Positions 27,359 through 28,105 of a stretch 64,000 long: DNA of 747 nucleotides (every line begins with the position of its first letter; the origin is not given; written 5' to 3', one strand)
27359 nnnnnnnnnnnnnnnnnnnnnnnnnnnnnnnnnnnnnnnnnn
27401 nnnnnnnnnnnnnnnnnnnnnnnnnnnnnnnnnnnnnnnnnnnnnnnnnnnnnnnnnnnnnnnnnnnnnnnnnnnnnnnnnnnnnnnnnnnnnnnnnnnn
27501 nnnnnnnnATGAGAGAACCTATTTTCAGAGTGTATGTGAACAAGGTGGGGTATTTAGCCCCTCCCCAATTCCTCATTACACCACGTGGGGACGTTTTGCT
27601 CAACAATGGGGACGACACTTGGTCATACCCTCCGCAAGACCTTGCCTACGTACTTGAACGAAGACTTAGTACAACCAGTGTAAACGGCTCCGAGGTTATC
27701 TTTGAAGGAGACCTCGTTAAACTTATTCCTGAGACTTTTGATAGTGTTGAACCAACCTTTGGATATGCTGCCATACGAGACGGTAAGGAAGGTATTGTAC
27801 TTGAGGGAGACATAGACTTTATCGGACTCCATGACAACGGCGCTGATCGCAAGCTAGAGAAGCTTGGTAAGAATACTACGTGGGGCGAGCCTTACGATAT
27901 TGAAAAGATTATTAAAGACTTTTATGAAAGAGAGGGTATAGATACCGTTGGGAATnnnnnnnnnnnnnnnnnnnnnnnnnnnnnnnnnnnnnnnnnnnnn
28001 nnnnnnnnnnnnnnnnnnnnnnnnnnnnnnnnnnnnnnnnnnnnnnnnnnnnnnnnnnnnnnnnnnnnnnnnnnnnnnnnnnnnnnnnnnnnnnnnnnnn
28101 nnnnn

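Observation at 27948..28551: HNH/NUMOD4 homing endonuclease split by a +1 frame change exactly at CCC-UAA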

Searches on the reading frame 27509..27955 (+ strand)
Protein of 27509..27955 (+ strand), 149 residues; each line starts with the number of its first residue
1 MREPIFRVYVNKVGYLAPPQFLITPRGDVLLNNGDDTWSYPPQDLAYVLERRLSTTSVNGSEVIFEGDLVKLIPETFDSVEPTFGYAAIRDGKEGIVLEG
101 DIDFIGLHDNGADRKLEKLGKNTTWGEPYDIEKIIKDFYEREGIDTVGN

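Call 48: search_protein_families(library=phrogs, proteins=[window:27509-27955:+], max_evalue=0.01)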
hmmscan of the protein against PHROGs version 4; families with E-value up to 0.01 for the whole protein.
window:27509-27955:+ (149 aa): 0 families
